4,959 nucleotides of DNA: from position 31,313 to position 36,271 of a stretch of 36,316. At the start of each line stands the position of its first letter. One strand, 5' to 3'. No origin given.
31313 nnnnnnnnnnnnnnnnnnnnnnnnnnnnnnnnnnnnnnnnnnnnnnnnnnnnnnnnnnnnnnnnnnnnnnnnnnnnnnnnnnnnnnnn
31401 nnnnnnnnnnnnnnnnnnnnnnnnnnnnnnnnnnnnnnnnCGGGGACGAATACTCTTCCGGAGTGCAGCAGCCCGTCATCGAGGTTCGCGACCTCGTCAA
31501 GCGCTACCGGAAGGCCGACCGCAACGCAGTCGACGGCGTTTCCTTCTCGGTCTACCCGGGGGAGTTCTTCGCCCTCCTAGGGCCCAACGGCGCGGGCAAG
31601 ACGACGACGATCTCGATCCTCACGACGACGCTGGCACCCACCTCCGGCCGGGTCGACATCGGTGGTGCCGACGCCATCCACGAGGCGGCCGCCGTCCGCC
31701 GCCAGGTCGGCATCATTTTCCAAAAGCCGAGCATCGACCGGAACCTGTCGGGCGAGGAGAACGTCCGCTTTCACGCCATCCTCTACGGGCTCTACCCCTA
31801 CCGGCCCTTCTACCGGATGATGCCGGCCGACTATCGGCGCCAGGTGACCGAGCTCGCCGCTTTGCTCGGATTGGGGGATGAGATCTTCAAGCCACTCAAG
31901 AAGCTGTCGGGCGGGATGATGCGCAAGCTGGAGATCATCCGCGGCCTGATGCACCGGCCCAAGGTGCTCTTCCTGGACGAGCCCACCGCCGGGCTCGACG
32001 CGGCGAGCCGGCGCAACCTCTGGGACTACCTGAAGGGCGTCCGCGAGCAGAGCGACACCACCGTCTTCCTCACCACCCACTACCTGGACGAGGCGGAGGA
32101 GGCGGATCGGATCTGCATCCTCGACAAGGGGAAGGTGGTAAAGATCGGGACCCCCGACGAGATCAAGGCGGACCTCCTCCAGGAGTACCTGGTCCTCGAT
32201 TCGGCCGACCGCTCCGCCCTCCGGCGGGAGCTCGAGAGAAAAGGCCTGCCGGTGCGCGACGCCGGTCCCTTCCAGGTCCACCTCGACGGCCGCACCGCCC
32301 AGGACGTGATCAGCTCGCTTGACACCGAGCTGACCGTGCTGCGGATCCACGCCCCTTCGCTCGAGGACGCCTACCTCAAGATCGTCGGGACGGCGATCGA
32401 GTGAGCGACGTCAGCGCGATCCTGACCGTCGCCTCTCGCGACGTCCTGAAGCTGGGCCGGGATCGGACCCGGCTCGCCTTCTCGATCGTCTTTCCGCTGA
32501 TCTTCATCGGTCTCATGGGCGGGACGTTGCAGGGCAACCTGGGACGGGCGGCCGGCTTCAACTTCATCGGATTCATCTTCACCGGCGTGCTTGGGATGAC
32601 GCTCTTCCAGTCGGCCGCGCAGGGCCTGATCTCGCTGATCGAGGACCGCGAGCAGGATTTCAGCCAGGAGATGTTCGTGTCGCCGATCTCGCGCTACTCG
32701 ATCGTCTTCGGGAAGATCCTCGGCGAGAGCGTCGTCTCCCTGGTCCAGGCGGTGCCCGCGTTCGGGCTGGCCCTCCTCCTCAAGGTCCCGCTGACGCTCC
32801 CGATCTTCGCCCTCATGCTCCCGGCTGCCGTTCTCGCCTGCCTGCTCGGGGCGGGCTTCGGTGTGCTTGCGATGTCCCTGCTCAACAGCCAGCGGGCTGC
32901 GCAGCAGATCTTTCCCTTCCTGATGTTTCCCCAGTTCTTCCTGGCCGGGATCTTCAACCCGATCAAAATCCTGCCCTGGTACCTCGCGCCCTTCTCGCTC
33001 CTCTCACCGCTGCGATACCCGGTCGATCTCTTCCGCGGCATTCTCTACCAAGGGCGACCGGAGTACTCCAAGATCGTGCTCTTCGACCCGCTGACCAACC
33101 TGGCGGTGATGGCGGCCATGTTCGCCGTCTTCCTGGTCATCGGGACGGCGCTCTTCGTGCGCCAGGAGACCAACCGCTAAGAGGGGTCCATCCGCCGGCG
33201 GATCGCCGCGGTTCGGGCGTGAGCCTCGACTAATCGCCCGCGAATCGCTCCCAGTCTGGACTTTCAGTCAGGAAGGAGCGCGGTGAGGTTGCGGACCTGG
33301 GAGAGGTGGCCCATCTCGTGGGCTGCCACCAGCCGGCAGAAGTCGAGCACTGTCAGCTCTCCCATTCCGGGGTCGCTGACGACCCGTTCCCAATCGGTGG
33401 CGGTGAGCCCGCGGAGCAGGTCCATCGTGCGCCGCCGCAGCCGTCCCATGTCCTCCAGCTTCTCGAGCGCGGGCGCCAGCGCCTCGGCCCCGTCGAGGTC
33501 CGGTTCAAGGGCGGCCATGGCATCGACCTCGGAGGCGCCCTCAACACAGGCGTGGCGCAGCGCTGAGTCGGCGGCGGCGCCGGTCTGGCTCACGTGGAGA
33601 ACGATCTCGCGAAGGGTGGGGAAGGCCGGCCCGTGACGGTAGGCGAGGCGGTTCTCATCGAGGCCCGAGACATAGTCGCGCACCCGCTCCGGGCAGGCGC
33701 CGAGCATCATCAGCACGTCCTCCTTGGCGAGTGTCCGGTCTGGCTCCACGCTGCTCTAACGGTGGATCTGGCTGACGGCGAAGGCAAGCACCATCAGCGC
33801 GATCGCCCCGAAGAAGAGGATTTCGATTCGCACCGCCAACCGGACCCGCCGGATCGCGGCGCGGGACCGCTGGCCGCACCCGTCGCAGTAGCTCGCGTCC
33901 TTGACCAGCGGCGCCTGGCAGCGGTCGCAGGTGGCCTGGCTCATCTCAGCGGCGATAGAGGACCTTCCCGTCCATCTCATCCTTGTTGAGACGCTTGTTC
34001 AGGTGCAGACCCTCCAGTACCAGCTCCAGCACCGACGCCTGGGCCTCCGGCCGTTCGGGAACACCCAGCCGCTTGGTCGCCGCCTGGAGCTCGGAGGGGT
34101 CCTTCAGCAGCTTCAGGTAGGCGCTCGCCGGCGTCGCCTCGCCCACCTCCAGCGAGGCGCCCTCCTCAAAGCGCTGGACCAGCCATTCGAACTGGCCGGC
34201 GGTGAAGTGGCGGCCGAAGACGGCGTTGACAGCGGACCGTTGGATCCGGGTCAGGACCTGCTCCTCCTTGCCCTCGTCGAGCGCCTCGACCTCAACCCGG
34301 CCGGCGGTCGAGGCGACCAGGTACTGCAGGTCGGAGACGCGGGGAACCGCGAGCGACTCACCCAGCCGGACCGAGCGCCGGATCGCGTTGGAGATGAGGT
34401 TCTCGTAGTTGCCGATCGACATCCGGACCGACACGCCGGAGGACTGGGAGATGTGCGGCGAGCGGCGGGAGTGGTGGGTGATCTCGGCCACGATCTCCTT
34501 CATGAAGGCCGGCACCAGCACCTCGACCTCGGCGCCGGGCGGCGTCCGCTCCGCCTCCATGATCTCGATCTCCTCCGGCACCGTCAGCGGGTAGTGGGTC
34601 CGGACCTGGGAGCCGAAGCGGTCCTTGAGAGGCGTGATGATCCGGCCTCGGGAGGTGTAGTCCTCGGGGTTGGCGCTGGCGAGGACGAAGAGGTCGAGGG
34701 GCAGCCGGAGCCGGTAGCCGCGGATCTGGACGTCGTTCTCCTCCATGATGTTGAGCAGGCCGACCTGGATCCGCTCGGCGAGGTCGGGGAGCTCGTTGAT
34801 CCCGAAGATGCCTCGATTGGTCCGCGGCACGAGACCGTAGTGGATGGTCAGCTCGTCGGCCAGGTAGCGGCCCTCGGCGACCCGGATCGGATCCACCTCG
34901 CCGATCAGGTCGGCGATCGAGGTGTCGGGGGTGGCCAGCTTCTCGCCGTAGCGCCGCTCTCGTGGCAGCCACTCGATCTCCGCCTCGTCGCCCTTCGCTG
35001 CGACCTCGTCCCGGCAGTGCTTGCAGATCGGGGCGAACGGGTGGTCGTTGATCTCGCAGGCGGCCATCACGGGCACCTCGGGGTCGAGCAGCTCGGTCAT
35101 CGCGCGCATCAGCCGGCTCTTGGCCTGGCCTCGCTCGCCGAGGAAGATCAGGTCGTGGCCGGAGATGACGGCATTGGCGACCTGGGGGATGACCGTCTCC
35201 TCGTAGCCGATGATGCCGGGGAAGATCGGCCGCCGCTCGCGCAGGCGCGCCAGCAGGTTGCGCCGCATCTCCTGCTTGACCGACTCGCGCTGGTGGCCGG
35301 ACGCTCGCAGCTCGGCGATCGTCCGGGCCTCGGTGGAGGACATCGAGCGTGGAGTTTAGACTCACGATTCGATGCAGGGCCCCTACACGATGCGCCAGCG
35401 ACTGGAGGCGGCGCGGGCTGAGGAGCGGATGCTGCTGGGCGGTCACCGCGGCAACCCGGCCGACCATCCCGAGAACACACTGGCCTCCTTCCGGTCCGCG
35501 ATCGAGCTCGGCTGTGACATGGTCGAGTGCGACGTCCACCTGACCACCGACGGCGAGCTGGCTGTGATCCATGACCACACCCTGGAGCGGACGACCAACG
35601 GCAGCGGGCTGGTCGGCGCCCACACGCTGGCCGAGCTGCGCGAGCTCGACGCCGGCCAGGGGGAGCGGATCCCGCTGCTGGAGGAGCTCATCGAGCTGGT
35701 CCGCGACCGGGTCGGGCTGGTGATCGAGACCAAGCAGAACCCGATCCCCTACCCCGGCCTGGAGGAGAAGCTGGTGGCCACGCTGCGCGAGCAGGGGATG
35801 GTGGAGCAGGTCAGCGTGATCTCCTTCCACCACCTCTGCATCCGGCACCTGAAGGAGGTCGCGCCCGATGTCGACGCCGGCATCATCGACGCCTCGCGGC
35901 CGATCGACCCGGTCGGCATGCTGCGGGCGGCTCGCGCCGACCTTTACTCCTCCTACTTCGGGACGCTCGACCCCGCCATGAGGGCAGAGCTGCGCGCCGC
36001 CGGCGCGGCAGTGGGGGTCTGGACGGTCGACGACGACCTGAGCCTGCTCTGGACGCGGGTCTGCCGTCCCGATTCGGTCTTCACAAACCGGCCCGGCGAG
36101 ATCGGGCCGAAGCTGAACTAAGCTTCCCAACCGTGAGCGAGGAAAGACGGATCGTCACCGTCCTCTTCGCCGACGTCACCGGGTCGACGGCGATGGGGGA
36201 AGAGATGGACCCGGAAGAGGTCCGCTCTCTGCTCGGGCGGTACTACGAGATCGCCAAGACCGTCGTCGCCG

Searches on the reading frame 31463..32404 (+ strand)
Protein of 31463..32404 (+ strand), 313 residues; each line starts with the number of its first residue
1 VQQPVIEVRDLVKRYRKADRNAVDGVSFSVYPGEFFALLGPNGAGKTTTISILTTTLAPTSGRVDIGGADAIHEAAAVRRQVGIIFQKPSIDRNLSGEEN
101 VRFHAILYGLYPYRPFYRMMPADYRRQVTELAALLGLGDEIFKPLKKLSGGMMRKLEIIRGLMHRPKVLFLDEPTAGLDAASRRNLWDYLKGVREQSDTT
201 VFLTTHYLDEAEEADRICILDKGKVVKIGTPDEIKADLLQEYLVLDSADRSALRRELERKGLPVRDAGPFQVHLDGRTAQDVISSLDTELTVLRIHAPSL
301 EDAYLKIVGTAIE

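Call 58: search_protein_families(library=pfam, proteins=[window:31463-32404:+], max_evalue=0.001)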
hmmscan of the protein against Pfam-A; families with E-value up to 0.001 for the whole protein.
window:31463-32404:+ (313 aa): 3 families
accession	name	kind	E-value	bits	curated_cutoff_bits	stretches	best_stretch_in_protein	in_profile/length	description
PF00005.33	ABC_tran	-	1.8e-31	110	25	1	24-176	2-137/137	ABC transporter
PF13304.12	AAA_21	-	7e-08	33.3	27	0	151-206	241-298/304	AAA domain, putative AbiEii toxin, Type IV TA system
PF02463.25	SMC_N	-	0.00057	19.8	40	0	35-218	26-209/220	RecF/RecN/SMC N terminal domain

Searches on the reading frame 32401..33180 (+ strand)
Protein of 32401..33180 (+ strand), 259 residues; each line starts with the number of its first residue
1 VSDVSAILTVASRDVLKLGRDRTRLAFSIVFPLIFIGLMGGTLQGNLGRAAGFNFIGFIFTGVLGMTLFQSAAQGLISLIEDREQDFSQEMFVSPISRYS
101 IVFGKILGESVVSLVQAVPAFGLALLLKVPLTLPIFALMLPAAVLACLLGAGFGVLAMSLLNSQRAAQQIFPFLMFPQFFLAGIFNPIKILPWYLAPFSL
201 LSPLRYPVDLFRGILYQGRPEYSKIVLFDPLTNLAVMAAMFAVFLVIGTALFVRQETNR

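Call 58: search_protein_families(library=pfam, proteins=[window:32401-33180:+], max_evalue=0.001)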
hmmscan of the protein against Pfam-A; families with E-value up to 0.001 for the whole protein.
window:32401-33180:+ (259 aa): 3 families
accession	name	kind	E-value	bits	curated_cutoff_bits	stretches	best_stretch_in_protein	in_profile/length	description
PF01061.29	ABC2_membrane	-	2.5e-28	99.5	26.9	1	7-216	3-211/211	ABC-2 type transporter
PF12698.13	ABC2_membrane_3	-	1.7e-20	73.9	31.6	1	54-248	159-345/347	ABC-2 family transporter protein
PF12679.13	ABC2_membrane_2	-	2.4e-08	34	27.2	1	10-256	3-282/283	ABC-2 family transporter protein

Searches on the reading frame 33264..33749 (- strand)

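Call 58: search_protein_families(library=pfam, proteins=[window:33264-33749:-], max_evalue=0.001)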
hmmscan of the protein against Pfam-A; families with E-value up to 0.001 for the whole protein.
window:33264-33749:- (161 aa): 1 family
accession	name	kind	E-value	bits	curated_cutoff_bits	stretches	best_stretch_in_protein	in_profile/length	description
PF12867.12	DinB_2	-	1.1e-11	45.7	24.8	1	18-152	4-128/128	DinB superfamily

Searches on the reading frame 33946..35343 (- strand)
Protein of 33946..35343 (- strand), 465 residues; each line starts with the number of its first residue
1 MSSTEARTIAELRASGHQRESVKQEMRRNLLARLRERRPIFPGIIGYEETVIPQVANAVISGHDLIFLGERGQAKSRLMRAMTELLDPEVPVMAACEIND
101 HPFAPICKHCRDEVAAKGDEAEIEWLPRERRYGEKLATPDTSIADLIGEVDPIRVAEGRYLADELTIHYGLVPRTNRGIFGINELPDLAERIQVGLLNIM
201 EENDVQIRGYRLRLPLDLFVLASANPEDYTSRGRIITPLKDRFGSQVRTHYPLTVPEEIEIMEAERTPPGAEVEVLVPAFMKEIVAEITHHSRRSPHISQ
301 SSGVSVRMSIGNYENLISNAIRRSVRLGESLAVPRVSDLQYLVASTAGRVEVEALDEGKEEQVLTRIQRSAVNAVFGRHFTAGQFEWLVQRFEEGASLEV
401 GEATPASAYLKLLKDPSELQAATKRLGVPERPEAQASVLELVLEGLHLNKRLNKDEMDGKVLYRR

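Call 58: search_protein_families(library=pfam, proteins=[window:33946-35343:-], max_evalue=0.001)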
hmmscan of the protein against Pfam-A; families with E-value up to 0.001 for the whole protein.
window:33946-35343:- (465 aa): 4 families
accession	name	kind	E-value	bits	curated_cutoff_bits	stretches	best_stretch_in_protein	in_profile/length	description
PF07728.20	AAA_5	-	3.1e-05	24.4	22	0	130-243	26-139/139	AAA domain (dynein-related subfamily)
PF07726.17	AAA_3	-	0.00029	21.2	27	1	187-235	73-121/131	ATPase family associated with various cellular activities (AAA)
PF00493.29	MCM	-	0.00052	19.6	23.3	0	163-228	108-175/224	MCM P-loop domain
PF01078.27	Mg_chelatase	-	0.00068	19.5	20.3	0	57-88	17-48/207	Magnesium chelatase, subunit ChlI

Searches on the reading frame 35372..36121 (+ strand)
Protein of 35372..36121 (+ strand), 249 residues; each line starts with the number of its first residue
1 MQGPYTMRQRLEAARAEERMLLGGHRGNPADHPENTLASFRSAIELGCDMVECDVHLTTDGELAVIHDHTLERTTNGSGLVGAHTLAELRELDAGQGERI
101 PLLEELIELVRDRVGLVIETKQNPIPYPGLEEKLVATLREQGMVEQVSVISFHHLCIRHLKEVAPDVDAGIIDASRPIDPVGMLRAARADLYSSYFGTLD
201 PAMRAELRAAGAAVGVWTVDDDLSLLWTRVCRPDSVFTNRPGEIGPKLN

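Call 58: search_protein_families(library=pfam, proteins=[window:35372-36121:+], max_evalue=0.001)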
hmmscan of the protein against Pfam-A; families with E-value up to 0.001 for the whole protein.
window:35372-36121:+ (249 aa): 1 family
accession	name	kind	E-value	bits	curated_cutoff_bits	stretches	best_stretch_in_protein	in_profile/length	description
PF03009.23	GDPD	-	1.5e-38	133.7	23.6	1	25-242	1-243/244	Glycerophosphoryl diester phosphodiesterase family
